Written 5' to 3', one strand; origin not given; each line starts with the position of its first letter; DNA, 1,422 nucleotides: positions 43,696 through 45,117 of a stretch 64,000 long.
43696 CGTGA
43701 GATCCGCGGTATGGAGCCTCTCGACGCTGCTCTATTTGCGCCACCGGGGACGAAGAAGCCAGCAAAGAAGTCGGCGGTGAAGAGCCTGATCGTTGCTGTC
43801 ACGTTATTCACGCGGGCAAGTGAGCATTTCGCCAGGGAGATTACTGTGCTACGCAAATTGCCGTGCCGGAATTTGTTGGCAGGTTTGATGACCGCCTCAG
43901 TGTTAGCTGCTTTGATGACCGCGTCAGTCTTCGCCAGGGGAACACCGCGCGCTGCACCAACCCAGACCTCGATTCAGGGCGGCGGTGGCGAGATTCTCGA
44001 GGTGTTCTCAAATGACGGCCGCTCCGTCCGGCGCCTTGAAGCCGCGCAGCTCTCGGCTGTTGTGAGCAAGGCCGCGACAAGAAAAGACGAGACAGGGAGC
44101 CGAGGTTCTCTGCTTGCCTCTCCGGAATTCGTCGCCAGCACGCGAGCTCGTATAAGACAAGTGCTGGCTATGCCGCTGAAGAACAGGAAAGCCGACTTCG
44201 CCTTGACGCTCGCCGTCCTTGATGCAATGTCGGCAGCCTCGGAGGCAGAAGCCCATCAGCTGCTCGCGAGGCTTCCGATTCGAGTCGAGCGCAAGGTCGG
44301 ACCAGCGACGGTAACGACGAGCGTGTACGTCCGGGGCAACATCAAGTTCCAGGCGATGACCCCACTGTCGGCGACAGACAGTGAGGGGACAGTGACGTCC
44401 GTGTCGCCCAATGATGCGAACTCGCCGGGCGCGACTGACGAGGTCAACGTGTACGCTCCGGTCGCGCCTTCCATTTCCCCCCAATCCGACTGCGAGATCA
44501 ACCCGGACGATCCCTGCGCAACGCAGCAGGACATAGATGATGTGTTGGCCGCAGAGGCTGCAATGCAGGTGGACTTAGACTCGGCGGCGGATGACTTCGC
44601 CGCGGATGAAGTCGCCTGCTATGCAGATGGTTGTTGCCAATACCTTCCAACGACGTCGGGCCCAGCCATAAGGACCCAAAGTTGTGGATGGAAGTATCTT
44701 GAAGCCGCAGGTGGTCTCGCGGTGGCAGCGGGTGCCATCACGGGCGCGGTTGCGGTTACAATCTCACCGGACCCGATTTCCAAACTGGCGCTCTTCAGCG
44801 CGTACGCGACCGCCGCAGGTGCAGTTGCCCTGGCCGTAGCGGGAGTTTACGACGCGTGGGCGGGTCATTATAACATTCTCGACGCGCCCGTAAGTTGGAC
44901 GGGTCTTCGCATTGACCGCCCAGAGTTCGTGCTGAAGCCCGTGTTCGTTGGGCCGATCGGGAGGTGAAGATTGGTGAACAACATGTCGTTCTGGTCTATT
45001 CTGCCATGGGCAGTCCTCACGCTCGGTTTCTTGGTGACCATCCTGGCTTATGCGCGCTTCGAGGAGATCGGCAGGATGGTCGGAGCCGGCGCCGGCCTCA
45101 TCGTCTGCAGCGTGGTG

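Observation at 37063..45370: Tandem, mosaic ECF-sigma / Cys-rich protein / secreted Gly-zipper protein / mini-membrane-protein cassette in an accessory island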

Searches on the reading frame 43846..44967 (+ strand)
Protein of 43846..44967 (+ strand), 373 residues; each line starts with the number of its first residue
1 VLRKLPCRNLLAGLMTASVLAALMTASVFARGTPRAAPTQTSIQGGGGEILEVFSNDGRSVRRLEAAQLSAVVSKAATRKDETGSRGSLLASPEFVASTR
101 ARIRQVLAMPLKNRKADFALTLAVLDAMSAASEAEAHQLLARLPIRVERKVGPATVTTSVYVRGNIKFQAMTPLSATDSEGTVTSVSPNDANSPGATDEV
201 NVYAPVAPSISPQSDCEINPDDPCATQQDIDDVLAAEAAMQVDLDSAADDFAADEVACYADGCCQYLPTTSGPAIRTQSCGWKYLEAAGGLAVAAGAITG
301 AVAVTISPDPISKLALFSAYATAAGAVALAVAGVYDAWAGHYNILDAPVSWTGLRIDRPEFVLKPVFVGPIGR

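Call 10: search_protein_families(library=pfam, max_evalue=0.1, proteins=[window:43846-44967:+])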
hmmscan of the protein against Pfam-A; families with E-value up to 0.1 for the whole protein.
window:43846-44967:+ (373 aa): 0 families

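Call 11: search_protein_families(library=ncbifam, max_evalue=0.1, proteins=[window:43846-44967:+])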
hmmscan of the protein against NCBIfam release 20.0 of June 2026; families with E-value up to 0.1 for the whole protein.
window:43846-44967:+ (373 aa): 0 families

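Call 28: find_homologous_proteins(query=window:43846-44967:+, max_evalue=0.01)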
Query window:43846-44967:+ (373 aa): 4 proteins with E <= 0.01 among 8000 candidates.
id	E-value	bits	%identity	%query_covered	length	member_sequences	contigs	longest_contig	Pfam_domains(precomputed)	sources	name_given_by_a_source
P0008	3.4e-234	794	99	100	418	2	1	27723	-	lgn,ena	-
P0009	2.2e-133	463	69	86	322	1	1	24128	-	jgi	jgi:hypothetical protein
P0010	1.6e-100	355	57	93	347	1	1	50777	-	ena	-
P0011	5.4e-43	166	36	86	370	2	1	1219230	-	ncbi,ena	-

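Call 29: find_encoding_contigs(protein=P0008, flank=10000, max_places=3)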
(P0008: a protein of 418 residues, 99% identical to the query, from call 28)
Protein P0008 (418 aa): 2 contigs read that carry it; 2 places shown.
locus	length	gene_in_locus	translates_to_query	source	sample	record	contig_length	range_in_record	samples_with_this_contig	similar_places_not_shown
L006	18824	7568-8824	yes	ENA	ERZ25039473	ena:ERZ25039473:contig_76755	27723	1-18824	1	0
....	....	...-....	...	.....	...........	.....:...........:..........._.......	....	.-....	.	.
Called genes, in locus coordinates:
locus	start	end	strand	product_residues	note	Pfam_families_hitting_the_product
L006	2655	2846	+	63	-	PF00400:WD40 (weak)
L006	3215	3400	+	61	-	-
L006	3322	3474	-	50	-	-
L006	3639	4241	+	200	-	PF24481:CT398_CC, PF02591:Zn_ribbon_9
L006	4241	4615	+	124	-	PF00075:RNase_H, PF13456:RVT_3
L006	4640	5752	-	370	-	-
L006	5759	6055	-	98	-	-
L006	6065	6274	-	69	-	-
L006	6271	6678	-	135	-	PF08281:Sigma70_r4_2, PF04545:Sigma70_r4 (weak)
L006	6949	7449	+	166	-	-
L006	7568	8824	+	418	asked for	-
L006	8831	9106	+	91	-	-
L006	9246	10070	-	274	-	PF02578:Cu-oxidase_4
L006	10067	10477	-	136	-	PF01648:ACPS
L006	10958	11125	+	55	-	-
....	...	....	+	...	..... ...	-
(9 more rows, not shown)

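Call 30: find_encoding_contigs(protein=P0010, flank=10000, max_places=3)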
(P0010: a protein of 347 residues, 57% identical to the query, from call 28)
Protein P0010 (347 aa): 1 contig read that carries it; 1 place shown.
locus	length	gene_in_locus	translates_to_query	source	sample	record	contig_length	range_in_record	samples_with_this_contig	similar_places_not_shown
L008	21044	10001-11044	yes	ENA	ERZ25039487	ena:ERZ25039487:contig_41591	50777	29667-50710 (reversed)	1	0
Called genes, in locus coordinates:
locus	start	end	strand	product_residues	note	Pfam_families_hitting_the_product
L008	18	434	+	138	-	-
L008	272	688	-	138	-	-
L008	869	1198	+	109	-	PF03551:PadR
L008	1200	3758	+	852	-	PF12704:MacB_PCD, PF02687:FtsX, PF12704:MacB_PCD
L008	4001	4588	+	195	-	PF01872:RibD_C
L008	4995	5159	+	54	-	-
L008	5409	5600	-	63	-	-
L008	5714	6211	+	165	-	PF01850:PIN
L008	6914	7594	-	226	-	-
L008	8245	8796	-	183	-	-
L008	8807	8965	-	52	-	-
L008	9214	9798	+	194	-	-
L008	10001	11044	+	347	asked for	-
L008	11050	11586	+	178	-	-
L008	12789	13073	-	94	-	PF03544:TonB_C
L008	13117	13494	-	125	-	-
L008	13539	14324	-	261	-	PF00933:Glyco_hydro_3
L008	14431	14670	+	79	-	-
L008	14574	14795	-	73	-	-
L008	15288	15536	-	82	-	-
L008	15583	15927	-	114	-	-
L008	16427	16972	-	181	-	PF02687:FtsX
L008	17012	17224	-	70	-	-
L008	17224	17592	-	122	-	-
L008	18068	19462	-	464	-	PF00005:ABC_tran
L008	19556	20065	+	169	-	PF00994:MoCF_biosynth (weak)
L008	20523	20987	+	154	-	PF03453:MoeA_N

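Call 31: find_encoding_contigs(protein=P0011, flank=10000, max_places=3)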
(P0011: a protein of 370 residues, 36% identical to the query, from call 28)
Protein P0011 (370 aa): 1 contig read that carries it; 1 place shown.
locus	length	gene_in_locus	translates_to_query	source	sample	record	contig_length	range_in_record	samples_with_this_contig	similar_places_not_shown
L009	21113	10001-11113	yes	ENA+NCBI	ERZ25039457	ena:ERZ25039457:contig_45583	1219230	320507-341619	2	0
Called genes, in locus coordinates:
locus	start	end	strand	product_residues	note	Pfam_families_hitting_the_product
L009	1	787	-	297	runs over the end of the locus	PF04055:Radical_SAM, PF13186:SPASM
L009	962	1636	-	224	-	PF13489:Methyltransf_23, PF13847:Methyltransf_31, PF08241:Methyltransf_11, PF08242:Methyltransf_12, PF13649:Methyltransf_25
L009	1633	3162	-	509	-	PF02310:B12-binding, PF04055:Radical_SAM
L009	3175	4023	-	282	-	PF13489:Methyltransf_23, PF08241:Methyltransf_11, PF08242:Methyltransf_12, PF13649:Methyltransf_25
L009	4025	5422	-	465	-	PF02310:B12-binding (weak), PF04055:Radical_SAM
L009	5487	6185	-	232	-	PF02369:Big_1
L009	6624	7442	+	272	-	PF00535:Glycos_transf_2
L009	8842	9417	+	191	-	PF05598:DUF772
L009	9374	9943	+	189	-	-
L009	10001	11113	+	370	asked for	-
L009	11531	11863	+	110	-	-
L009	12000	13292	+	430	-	PF00155:Aminotran_1_2, PF00266:Aminotran_5, PF01041:DegT_DnrJ_EryC1, PF01053:Cys_Met_Meta_PP (weak), PF01212:Beta_elim_lyase (weak)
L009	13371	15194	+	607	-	PF00069:Pkinase, PF07714:PK_Tyr_Ser-Thr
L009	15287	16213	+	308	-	PF07786:HGSNAT_cat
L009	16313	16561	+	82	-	-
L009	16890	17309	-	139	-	PF13366:PDDEXK_3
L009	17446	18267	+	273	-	PF00248:Aldo_ket_red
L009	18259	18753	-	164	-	PF04978:MST (weak), PF07609:DUF1572 (weak), PF12867:DinB_2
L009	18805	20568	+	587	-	PF00749:tRNA-synt_1c, PF03950:tRNA-synt_1c_C, PF20974:tRNA-synt_1c_C2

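Call 39: search_solved_structures(query=A3, max_evalue=10)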
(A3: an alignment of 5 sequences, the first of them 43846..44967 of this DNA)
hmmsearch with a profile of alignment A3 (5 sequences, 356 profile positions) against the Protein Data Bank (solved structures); distinct sequences matched with E-value up to 10: 1.
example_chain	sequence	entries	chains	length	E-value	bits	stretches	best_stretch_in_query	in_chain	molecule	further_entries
9kl6_A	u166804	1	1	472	0.62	12.4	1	230-311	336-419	NADP-specific glutamate dehydrogenase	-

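Call 45: search_protein_representatives(alignment_id=A3)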
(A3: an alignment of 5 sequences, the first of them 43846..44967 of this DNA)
Query: 5 sequences, 356 profile positions. Proteins with E-value up to 0.001 (for the whole library): 185; up to 1e-10: 78; up to 1e-30: 16. The best 150 are listed.
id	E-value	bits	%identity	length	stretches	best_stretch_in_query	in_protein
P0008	1.4e-172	590.2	-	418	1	1-356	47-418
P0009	8.1e-164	561.3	-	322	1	39-356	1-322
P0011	3.7e-136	470.4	-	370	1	1-324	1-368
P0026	2.8e-76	273.4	-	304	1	39-326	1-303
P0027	2.3e-57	211.2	-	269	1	93-324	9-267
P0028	2.2e-52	194.8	-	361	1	2-326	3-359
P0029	3.8e-49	184.1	-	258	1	78-329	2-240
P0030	7.8e-44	166.7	-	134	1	221-351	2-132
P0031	3.5e-39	151.4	-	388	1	3-326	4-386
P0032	4.9e-38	147.6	-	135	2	259-356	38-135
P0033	1.4e-35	139.5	-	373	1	74-324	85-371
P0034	6.9e-35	137.2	-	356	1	1-324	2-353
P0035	3.6e-33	131.6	-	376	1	69-323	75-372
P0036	1.2e-32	129.9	-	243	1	132-331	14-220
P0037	1.5e-32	129.6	-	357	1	49-324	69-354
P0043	2.2e-22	96.1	-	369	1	4-321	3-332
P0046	1.8e-18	83.3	-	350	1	17-323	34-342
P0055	5.0e-16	75.2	-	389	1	54-317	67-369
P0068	7.1e-14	68.1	-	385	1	8-331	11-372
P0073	1.2e-13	67.3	-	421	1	46-323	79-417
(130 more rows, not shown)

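Call 49: search_protein_families(library=pfam, alignment_id=A4, max_evalue=0.01)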
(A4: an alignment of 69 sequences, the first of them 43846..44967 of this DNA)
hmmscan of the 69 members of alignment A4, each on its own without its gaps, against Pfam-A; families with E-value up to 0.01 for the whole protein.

A. member 1, window:43846-44967:+ (373 aa): 0 families

B. families by the number of members that match (of 69 scanned): 4 families
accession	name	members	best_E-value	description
PF22223.1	ATR1_N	1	0.0049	ATR1 N-terminal domain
PF18175.6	HU-CCDC81_bac_2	1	0.0052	CCDC81-like prokaryotic HU domain 2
PF04232.17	SpoVS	1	0.0057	Stage V sporulation protein S (SpoVS)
PF16751.10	RsdA_SigD_bd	1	0.0073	Anti-sigma-D factor RsdA to sigma factor binding region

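Call 50: search_solved_structures(query=A4, max_evalue=10)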
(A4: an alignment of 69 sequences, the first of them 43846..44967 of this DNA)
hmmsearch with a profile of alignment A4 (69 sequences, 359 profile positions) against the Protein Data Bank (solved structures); distinct sequences matched with E-value up to 10: 10.
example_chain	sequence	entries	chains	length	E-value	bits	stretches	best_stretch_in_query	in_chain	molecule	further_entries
2lj9_A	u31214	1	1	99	0.0006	22.4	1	180-252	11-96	CP12 domain-containing protein 2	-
3qv1_G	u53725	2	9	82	0.022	17.2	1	190-252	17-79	CP12 protein | Photosyntetic glyceraldehyde-3-phosphate dehydrogenase (a4 isoform)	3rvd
6kez_M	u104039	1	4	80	0.03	16.8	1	188-252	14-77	Calvin cycle protein CP12-2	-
5ed9_A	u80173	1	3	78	0.52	12.7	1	72-129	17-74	SUN domain-containing protein 2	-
6h9l_A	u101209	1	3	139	0.85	12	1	62-106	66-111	Uncharacterized protein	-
3cvf_A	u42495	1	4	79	1.8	10.9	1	66-114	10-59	Homer protein homolog 3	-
6y07_A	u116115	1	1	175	2.1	10.7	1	66-115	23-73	sohair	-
2v4h_A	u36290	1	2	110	2.9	10.2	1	61-126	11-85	NF-KAPPA-B ESSENTIAL MODULATOR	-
4v7h_BF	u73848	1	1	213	3.5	10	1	278-327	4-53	60S ribosomal protein L7(A)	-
8xa1_Y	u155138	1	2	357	10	8.5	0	295-337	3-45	Tri1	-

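Call 53: find_related_loci(query=A5, collection=metagenome_contigs, flank=6000)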
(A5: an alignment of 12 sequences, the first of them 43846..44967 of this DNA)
Query A5 (373 aa) in metagenome_contigs; peptide patterns used: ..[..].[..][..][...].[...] (x = any residue, [..] = any of these).
178 stretches matched a pattern; 2 encode a relative of the query (tblastn E <= 1e-3); 2 distinct loci.
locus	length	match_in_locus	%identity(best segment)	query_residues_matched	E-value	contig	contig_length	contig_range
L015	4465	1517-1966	26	124-266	7e-10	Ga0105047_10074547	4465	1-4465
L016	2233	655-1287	27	102-288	3e-9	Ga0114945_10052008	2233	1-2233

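Call 64: predict_structure(alignment_id=A4)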
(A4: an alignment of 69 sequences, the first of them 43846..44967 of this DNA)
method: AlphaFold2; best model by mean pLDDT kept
length: 373 residues; sequences in the alignment: 69
mean_pLDDT: 78.1   pTM: 0.73
mean pLDDT of the five models: 78.1, 77.8, 76.7, 76.6, 75.6
residues with pLDDT >= 90: 179; 70-90: 55; 50-70: 97; < 50: 42
segments of 3 or more residues with pLDDT < 50: 1-3, 29-44, 194-196, 352-355
pLDDT, mean of each block of 10 residues (from residue 1): 54 65 52 44 63 94 83 67 62 92 95 93 97 95 97 93 97 75 51 52 59 80 93 97 97 94 75 65 93 94 90 90 94 94 66 49 50 48
secondary structure, 60 per line:
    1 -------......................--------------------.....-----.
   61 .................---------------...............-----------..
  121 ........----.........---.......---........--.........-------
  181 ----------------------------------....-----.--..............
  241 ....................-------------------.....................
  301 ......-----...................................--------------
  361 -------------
elements in order: H8-29 E50-54 E60-65 H66-77 H93-107 H119-128 H133-141 E145-151 E155-162 E165-173 H215-218 H227-260 H280-306 H313-346

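Call 69: fold_search(model_id=the predicted structure, library=pdb)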
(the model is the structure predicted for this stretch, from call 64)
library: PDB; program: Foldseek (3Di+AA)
matches with E <= 10: 445; with E <= 0.001: 0
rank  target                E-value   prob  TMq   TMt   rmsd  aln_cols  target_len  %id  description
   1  9a2x_MODEL_1_A        1.3e-01  0.15  0.13  0.11  30.1       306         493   10  Model of E. coli TolC by in-cell photo-crosslinking MS and deep learning (released 2023-02-24)
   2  5bun_C                3.6e-01  0.09  0.13  0.11  31.0       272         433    9  Crystal structure of an antigenic outer membrane protein ST50 from Salmonella Typhi (released 2015-12-23)
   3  9r2r_B                4.4e-01  0.14  0.10  0.21  11.6       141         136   11  De novo designed M7 protein fold (released 2025-05-14)
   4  2j3w_A                5.1e-01  0.41  0.12  0.28  17.3       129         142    9  The crystal structure of the bet3-trs31-sedlin complex. (released 2006-11-27)
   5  7ct3                  6.6e-01  0.44  0.11  0.32  17.8       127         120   11  Crystal Structure of MglC from Myxococcus xanthus (released 2021-01-27)
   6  3toi_B                7.3e-01  0.09  0.11  0.15  18.9       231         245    8  Tailoring Enzyme Stability and Exploiting Stability-Trait Linkage by Iterative Truncation and Optimization (released 2012-05-16)
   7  6duy_A                7.7e-01  0.44  0.18  0.32   6.8       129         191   14  Crystal structure of the alpha-N-catenin actin-binding domain H1 mutant (released 2018-12-19)
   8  7ryz_A                9.4e-01  0.07  0.13  0.09  16.3       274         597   10  Structure of the complex of LBD-TMD part of AMPA receptor GluA2 with auxiliary subunit GSG1L bound to agonist quisqual (released 2021-10-27)
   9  8fg6_B                9.9e-01  0.11  0.09  0.18  11.7       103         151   12  Design of amyloidogenic peptide traps (released 2024-03-20)
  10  2qga_C                1.2e+00  0.66  0.24  0.20   4.8       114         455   10  Plasmodium vivax adenylosuccinate lyase Pv003765 with AMP bound (released 2007-07-24)
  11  5x6v_B                1.2e+00  0.38  0.13  0.34  13.2       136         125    8  Crystal structure of human heteroheptameric complex (released 2017-12-06)
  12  9y6s_5w               1.2e+00  0.21  0.11  0.32  14.5       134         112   10  96-nm repeat of the Leishmania tarentolae doublet microtubule (released 2025-12-17)
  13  4k1o                  1.2e+00  0.35  0.19  0.33   6.7       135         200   14  Crystal structure of the alphaN-catenin actin-binding domain (released 2013-05-01)
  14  9cq3_c                1.3e+00  0.08  0.08  0.13  15.6       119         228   11  The gap-filling complex with Pol mu engaged in the NHEJ pathway (released 2025-04-23)
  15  8esq_b                1.3e+00  0.33  0.21  0.19   6.1       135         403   10  Ytm1 associated nascent 60S ribosome State 2 (released 2022-11-30)
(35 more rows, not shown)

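Call 73: search_protein_families(library=phrogs, max_evalue=0.01, proteins=[window:43846-44967:+])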
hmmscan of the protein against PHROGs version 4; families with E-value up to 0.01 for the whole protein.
window:43846-44967:+ (373 aa): 0 families

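Call 74: search_protein_families(library=padloc, max_evalue=0.01, proteins=[window:43846-44967:+])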
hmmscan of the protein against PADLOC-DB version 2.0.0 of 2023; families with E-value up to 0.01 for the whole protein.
window:43846-44967:+ (373 aa): 0 families

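Call 84: list_cluster_members(proteins=[P0043, P0068, P0028, P0031, P0034, P0046, P0055, P0073, P0011, P0016])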
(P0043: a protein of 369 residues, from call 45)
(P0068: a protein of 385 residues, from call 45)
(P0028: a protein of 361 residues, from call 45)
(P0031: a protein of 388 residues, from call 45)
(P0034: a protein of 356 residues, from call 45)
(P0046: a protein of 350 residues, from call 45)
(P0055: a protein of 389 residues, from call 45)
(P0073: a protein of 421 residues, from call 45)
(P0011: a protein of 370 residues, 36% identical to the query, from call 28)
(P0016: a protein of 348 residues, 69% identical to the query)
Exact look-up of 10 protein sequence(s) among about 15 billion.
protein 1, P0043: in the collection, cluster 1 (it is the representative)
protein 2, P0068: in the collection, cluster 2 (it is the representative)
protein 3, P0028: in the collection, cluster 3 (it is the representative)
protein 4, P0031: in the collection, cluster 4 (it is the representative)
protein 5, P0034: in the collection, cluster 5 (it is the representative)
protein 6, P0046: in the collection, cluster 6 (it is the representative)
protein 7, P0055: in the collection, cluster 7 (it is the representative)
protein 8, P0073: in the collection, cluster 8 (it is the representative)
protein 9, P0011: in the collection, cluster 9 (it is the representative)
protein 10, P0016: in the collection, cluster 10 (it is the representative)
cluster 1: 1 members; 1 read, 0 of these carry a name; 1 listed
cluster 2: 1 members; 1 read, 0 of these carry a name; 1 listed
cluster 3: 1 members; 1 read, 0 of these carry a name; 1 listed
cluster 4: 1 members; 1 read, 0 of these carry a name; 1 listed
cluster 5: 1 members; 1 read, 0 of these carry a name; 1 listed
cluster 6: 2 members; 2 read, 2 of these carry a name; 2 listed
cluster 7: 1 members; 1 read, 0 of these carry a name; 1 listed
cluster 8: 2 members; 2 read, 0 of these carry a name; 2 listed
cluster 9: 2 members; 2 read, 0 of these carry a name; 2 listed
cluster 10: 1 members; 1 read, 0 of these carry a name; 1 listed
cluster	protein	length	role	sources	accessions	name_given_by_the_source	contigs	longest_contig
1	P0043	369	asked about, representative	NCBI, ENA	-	-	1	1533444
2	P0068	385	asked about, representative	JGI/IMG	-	-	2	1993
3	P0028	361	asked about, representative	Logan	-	-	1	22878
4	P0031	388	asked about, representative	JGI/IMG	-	-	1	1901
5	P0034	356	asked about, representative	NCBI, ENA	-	-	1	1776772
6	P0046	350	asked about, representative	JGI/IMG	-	hypothetical protein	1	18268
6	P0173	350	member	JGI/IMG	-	hypothetical protein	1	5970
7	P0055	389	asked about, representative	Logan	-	-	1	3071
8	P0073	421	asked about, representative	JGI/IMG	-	-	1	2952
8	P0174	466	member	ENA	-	-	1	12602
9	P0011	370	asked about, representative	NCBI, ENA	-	-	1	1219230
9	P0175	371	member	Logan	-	-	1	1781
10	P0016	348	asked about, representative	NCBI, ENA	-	-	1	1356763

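Call 85: find_encoding_contigs(protein=P0043, flank=7000, max_places=2)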
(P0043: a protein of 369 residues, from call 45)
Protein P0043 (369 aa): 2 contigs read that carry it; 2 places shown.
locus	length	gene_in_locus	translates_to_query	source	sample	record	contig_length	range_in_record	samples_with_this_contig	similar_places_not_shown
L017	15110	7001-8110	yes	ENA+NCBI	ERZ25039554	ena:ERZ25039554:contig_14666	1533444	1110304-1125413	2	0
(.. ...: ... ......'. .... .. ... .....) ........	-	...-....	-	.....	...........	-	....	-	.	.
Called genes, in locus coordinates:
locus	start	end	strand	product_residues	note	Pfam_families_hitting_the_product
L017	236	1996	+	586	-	PF19335:HMBD, PF25954:Beta-barrel_RND_2, PF25967:RND-MFP_C, PF25975:CzcB_C, PF25989:YknX_C (weak), PF04945:YHS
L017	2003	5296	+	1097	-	PF00873:ACR_tran, PF03176:MMPL (weak), PF00873:ACR_tran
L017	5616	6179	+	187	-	PF04972:BON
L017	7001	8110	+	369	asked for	-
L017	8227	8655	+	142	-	-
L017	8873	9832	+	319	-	-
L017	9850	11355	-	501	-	PF00672:HAMP, PF00512:HisKA, PF02518:HATPase_c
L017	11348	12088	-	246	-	PF00072:Response_reg, PF00486:Trans_reg_C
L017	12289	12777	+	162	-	-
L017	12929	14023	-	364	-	PF07786:HGSNAT_cat, PF10129:OpgC_C (weak)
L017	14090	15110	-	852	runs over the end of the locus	PF01804:Penicil_amidase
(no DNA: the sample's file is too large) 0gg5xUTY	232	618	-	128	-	-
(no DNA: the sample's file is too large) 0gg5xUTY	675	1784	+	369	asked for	-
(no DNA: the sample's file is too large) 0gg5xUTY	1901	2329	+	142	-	-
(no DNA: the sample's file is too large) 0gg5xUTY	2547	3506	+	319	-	-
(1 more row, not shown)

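Call 88: find_encoding_contigs(protein=P0034, flank=5000, max_places=1)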
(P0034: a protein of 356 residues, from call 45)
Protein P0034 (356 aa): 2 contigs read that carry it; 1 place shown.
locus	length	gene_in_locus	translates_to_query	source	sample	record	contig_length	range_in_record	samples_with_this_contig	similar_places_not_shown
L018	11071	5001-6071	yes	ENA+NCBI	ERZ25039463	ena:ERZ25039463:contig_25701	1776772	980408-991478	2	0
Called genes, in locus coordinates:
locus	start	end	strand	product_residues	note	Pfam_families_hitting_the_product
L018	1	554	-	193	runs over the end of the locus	-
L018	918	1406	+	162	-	PF00383:dCMP_cyt_deam_1, PF14437:MafB19-deam, PF14439:Bd3614-deam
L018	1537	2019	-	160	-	PF08818:DUF1801 (weak)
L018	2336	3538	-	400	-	PF00589:Phage_integrase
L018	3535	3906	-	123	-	-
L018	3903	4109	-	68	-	-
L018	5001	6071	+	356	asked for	-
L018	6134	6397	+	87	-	-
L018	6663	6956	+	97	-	PF01527:HTH_Tnp_1, PF13384:HTH_23 (faint), PF13518:HTH_28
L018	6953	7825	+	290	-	PF13276:HTH_21, PF00665:rve, PF13683:rve_3, PF13333:rve_2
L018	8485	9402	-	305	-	PF08240:ADH_N, PF00107:ADH_zinc_N, PF13602:ADH_zinc_N_2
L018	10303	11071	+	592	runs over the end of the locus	PF02687:FtsX, PF12704:MacB_PCD, PF02687:FtsX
